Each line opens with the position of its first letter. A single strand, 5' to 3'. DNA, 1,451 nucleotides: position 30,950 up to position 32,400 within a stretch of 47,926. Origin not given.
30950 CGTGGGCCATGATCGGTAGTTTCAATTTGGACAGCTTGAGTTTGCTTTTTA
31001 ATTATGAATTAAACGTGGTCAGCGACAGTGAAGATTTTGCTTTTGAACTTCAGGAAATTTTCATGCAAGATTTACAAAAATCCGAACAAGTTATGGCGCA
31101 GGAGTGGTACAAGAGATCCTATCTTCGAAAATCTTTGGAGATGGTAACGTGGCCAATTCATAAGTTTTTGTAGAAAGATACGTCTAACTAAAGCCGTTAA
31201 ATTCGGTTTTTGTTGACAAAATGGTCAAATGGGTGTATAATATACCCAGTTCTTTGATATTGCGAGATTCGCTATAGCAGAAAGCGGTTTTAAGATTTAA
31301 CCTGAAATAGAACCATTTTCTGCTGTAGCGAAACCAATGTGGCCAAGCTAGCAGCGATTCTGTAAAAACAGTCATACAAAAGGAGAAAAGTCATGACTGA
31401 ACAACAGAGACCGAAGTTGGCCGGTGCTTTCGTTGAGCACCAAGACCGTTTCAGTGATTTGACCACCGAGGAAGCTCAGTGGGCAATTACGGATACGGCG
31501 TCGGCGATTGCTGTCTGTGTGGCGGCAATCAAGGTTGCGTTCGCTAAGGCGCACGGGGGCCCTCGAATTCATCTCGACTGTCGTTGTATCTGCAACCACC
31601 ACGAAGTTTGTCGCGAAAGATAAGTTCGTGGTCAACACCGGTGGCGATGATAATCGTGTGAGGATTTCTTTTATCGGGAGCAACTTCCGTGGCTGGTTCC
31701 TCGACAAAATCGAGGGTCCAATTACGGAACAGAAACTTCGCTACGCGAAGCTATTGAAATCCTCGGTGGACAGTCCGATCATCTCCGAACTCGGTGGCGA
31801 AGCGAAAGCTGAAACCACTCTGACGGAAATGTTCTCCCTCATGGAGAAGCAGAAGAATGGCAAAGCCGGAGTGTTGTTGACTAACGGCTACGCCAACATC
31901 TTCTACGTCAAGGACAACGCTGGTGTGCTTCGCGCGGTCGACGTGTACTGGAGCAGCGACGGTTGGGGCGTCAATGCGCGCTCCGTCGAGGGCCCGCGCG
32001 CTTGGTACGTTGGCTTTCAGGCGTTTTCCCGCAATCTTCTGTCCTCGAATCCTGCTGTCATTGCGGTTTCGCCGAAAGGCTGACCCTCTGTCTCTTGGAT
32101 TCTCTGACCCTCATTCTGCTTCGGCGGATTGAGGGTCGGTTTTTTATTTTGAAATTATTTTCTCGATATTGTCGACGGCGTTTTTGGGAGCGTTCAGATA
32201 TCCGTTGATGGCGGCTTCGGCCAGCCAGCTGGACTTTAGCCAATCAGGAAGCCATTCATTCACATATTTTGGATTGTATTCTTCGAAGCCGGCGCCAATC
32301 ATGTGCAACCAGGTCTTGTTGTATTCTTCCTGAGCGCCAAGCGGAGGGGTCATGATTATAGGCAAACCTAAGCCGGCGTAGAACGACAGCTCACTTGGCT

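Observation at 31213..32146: GC-rich foreign-looking expression cassette: consensus promoter, structured leader, strong SD, orphan gene broken at a G5 run, strong terminator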

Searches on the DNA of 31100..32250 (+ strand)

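Call 4: search_rna_families(source=window, start=31100, end=32250, threshold=evalue, max_evalue=10, show_alignments=3)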
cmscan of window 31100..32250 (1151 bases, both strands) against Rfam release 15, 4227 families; matches with E-value up to 10: 12.
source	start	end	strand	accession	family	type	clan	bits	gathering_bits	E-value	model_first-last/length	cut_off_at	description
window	31206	31307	+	RF00475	snosnR69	Gene; snRNA; snoRNA; CD-box;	CL00051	28.8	50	0.021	1-94/94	no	Small nucleolar RNA snR69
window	31264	31337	+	RF03926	MIR1435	Gene; miRNA;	-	25.2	94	0.38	1-186/186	no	MIR1435 microRNA precursor family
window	31268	31332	+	RF02526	SSRC34_1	Gene; sRNA;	-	21.8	64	2.6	34-101/128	no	Streptococcus sRNA SSRC34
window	31265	31335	+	RF03951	MIR7725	Gene; miRNA;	-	20.5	77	0.74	1-142/142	no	MIR7725 microRNA precursor family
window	31208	31324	-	RF00546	snopsi28S-3316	Gene; snRNA; snoRNA; HACA-box;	-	20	65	1.2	1-133/133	no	Small nucleolar RNA psi28S-3316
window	31360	31404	-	RF01182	SNORD11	Gene; snRNA; snoRNA; CD-box;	CL00103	18.8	55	2.1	1-84/84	no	Small nucleolar RNA SNORD11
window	31848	31908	-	RF04091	mir-72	Gene; miRNA;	CL00133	17.9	60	0.6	1-70/70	no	mir-72 microRNA precursor family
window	31269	31332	+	RF00994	mir-1255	Gene; miRNA;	-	15.7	63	6.5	1-67/67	no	mir-1255 microRNA precursor family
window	31666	31739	+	RF02615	BSR0626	Gene; sRNA;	-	15.5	155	8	1-128/128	no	Brucella sRNA 0626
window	32048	32110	+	RF02480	GlsR14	Gene; snRNA; snoRNA; CD-box;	-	14.7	90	1.4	1-68/68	no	Small nucleolar RNA GlsR14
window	31333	31492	-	RF02156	NPPA-AS1_1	Gene; lncRNA;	-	14.5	45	5.9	1-176/176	no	NPPA antisense RNA 1 conserved region 1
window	31266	31334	-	RF04133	MIR2646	Gene; miRNA;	-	14.2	245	2.9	1-256/256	no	MIR2646 microRNA precursor family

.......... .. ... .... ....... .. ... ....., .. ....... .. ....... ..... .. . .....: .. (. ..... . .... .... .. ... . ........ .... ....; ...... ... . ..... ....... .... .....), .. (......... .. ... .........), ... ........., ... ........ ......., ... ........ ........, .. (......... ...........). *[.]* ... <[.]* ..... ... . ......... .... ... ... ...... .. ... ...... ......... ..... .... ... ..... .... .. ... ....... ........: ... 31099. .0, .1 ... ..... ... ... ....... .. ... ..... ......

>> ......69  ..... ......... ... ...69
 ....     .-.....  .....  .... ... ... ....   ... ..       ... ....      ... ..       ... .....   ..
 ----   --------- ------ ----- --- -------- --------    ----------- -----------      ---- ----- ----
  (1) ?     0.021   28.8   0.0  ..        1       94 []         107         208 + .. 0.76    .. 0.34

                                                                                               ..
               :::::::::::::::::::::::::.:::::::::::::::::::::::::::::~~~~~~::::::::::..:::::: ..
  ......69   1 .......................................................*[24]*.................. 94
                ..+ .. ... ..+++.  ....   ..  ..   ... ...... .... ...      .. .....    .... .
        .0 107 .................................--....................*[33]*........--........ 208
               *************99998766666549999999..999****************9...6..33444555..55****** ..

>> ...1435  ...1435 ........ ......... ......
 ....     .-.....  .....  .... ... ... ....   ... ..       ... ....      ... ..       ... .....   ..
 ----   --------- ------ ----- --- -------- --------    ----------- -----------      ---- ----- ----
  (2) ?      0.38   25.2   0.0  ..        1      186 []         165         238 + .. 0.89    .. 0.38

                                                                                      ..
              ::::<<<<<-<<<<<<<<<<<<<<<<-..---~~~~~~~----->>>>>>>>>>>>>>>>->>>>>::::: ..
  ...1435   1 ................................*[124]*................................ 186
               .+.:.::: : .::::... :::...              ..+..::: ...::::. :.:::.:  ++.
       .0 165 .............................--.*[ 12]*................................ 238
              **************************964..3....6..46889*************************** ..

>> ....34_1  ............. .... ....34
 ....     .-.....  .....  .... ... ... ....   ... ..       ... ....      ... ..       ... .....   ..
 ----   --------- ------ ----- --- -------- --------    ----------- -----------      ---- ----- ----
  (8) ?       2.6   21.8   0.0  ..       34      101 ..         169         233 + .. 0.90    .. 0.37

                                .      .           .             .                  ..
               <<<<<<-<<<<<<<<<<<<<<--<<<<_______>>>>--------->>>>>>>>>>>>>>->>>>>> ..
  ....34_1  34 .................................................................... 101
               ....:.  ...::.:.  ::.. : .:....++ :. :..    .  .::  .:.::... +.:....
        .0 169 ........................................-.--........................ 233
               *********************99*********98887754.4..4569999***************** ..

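Call 54: build_rna_model(alignment_id=A3, structure=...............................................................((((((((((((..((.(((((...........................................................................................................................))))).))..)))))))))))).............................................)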
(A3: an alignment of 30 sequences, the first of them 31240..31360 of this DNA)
Model R1 built from alignment A3 (30 sequences, 275 columns); structure: as given.
model positions 118; base pairs 19; branch points 0; effective number of sequences 6.56; information 0.59 bits per position. Calibrated on 0.2 Mb of random sequence (short: E-values are rough).
structure used (alignment columns):
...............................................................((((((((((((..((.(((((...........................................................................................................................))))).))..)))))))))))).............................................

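Call 55: search_with_rna_model(model_id=R1, sources=[window, L002, L003, L004, L005, L006, L007, L008, L009, L010, L011, L012, L013, L014, L015, L016, L017, L018, L019, L020, L021, L022, L023, L024, L025, L026, L027, L028, L029, L030, L031, L032, L033, L034, L035, L036, L037, L038, L039, L040, L041, L042, L043, L044, L045, L046, L047, L048, L049, L050, L051, L052, L053, L054, L055, L056, L057, L058, L059, L060, L061, L062, L063, L064, L065, L066, L067, L068, L069, L070, L071, L072, L073, L074, L075, L076, L077, L078, L079, L080, L081, L082, L083, L085, L086, L087, L088], max_evalue=1, make_alignment=true)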
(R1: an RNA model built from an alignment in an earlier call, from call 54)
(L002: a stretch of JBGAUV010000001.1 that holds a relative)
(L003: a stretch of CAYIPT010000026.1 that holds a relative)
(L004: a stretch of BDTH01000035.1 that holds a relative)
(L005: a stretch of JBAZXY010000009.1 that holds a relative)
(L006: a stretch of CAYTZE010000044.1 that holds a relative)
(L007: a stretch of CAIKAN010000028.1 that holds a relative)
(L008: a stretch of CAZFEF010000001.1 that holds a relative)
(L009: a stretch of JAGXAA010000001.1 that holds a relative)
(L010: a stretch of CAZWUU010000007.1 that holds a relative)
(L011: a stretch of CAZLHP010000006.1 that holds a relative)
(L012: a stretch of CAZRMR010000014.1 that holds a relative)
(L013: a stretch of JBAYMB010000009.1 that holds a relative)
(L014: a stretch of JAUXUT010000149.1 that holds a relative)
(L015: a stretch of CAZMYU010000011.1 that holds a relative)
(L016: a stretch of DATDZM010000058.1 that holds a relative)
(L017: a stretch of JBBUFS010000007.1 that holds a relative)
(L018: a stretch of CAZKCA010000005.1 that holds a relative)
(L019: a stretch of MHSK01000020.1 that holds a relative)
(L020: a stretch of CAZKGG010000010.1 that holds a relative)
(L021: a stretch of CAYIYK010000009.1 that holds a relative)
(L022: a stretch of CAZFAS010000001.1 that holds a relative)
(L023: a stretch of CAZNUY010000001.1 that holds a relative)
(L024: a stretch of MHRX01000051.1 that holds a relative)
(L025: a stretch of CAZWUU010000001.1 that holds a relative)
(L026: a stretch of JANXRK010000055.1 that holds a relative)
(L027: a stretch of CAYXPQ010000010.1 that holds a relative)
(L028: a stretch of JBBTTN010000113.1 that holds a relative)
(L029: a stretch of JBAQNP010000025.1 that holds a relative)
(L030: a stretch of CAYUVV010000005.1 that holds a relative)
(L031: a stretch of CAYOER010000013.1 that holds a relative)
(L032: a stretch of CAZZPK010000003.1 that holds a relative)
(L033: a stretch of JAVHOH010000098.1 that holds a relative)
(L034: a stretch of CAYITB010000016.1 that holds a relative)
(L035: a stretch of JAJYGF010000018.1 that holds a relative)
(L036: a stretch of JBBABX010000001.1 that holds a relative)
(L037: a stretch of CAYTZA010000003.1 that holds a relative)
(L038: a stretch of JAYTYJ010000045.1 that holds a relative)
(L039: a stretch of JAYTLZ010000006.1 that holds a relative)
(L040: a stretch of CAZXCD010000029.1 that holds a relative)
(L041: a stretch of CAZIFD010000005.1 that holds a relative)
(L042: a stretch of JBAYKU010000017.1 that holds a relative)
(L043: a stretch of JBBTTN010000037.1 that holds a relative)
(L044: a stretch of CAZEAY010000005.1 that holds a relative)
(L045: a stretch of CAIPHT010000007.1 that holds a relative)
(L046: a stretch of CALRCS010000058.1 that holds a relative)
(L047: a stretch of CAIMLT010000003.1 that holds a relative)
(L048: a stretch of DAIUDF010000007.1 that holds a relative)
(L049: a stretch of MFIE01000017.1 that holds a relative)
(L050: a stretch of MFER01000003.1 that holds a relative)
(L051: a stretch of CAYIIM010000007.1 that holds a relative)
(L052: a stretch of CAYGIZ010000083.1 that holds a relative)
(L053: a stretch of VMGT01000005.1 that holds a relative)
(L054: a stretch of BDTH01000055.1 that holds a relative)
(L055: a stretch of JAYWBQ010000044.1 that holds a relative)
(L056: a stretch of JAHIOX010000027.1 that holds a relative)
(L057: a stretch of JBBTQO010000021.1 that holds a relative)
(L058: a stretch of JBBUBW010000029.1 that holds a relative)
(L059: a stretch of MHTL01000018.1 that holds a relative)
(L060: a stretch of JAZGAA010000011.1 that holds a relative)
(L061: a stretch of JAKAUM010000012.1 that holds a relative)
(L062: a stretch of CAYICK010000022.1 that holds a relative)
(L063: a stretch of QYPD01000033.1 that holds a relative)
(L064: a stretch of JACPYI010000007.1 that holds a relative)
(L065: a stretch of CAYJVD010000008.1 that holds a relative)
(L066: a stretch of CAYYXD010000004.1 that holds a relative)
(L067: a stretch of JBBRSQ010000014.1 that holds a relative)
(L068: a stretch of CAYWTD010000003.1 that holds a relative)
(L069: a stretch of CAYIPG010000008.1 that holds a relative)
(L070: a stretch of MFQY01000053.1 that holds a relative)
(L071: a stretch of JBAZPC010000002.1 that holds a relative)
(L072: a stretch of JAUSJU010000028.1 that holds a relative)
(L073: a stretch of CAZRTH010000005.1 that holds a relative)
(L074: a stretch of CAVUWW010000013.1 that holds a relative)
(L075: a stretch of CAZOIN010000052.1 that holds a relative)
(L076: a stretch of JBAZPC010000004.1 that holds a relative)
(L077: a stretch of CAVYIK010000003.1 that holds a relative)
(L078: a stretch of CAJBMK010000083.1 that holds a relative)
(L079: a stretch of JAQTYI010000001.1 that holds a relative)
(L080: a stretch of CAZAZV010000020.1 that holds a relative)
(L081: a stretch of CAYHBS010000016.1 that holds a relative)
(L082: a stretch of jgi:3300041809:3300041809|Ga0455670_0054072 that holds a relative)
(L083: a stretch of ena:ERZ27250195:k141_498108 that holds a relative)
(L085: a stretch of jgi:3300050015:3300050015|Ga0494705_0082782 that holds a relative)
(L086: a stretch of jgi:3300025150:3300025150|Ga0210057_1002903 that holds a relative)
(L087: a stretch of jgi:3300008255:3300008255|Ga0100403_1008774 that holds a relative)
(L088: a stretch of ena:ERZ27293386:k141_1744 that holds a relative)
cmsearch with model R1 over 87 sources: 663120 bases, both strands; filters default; matches with E-value up to 1: 75.
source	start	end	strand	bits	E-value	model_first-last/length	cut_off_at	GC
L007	3713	3827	+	103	7.6e-21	1-118/118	no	0.41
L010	3719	3832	+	98.3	1e-19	1-118/118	no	0.4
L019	2284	2399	+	97.6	1.5e-19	1-118/118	no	0.45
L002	3671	3785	+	97.2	1.9e-19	1-118/118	no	0.51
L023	3671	3785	+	96.3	3.1e-19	1-118/118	no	0.52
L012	3592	3707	+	94.2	9.7e-19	1-118/118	no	0.48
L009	3677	3785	+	93.9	1.1e-18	1-118/118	no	0.4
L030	3651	3766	+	93.1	1.7e-18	1-118/118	no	0.51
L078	3671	3785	+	93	1.9e-18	1-118/118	no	0.51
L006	867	982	+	92.1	3e-18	1-118/118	no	0.44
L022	3671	3785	+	92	3.3e-18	1-118/118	no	0.47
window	31239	31359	+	87.7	3.4e-17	1-118/118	no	0.4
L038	1334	1474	+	82.9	4.8e-16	1-118/118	no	0.38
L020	2587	2694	+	82.8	5.1e-16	1-118/118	no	0.48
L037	3639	3791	+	82.1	7.5e-16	1-118/118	no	0.48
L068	3653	3765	+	81.6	9.8e-16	1-118/118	no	0.36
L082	4265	4373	+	81.5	1e-15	1-118/118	no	0.5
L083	101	209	+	81.5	1e-15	1-118/118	no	0.5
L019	3649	3759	+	80.7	1.6e-15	1-118/118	no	0.44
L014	3675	3784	+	80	2.3e-15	1-118/118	no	0.5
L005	3797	3967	+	76.2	1.8e-14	1-118/118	no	0.42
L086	5862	5968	+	74.9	3.9e-14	1-118/118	no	0.46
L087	1548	1654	+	74.9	3.9e-14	1-118/118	no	0.46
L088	1480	1586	+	74.9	3.9e-14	1-118/118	no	0.46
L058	2275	2383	+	74.2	5.7e-14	1-118/118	no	0.49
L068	6385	6500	+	72.8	1.2e-13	1-118/118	no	0.35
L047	3628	3790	+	71.5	2.5e-13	1-118/118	no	0.41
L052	974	1102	+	71.2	2.9e-13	1-118/118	no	0.39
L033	43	175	+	70.8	3.7e-13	1-118/118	no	0.38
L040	3642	3784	+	68.4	1.4e-12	1-118/118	no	0.38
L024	3662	3784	+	68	1.7e-12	1-118/118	no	0.47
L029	3729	3964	+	66.2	4.6e-12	1-118/118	no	0.36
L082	3243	3346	+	65.4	7e-12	1-118/118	no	0.44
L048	3665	3768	+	65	8.8e-12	1-118/118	no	0.3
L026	121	248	+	61.2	7.2e-11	1-118/118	no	0.38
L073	3653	3795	+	57.4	5.5e-10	1-118/118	no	0.55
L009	3676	3798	-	46.3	2.4e-07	1-118/118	no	0.4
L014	3672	3797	-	43.9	9.2e-07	1-118/118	no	0.48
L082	4264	4398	-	41.4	3.8e-06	1-118/118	no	0.48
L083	100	234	-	41.4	3.8e-06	1-118/118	no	0.48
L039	1095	1211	+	40.4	6.3e-06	1-118/118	no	0.43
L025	3627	3767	+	36.8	4.6e-05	1-118/118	no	0.37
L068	6392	6509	-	36.7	4.8e-05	1-118/118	no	0.35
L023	3703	3753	-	35.8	7.8e-05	36-88/118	no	0.55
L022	3703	3753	-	34.6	0.00015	36-88/118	no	0.49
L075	2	119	+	34.1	0.00021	1-118/118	no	0.43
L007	3719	3858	-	33.2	0.00032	1-118/118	no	0.41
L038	1358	1460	-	33.2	0.00034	1-118/118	no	0.39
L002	3703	3753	-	32.5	0.00048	36-88/118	no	0.53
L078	3703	3753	-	32.5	0.00048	36-88/118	no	0.53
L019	2313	2367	-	31.6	0.00078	36-92/118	no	0.49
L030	3684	3734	-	31.6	0.00078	36-88/118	no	0.43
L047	3622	3814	-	31.4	0.00087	1-118/118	no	0.38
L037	3663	3785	-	31.2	0.00097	1-118/118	no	0.5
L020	2612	2668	-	30.9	0.0012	36-94/118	no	0.46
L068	3663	3774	-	30.3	0.0016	1-118/118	no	0.38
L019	3673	3729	-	29.9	0.002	36-94/118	no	0.47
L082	3236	3376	-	28.9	0.0036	1-118/118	no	0.43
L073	3647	3808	-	28.6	0.0042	1-118/118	no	0.55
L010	3725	3851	-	28.2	0.0052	1-118/118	no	0.41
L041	3630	3732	+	28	0.0056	1-118/118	no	0.3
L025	3655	3792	-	27.8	0.0063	1-118/118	no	0.41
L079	3774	3877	+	26.5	0.013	1-118/118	no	0.38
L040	3651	3811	-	25.6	0.022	1-118/118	no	0.39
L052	994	1093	-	25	0.03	1-118/118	no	0.39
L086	5860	5987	-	24.8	0.033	1-118/118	no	0.43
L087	1546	1673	-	24.8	0.033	1-118/118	no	0.43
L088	1478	1605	-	24.8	0.033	1-118/118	no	0.43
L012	3621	3675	-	24.5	0.04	36-92/118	no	0.44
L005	3803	3976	-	23.5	0.066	1-118/118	no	0.42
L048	3674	3772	-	22.5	0.12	1-118/118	no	0.29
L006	900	950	-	20.4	0.36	36-88/118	no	0.39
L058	2303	2355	-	19.4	0.65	36-91/118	no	0.53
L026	130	238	-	18.6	1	1-118/118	no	0.37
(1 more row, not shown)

Alignment A4: 75 matches aligned to the model, 309 columns, each read 5' to 3' on its own strand. Consensus structure (alignment columns), stored with it:
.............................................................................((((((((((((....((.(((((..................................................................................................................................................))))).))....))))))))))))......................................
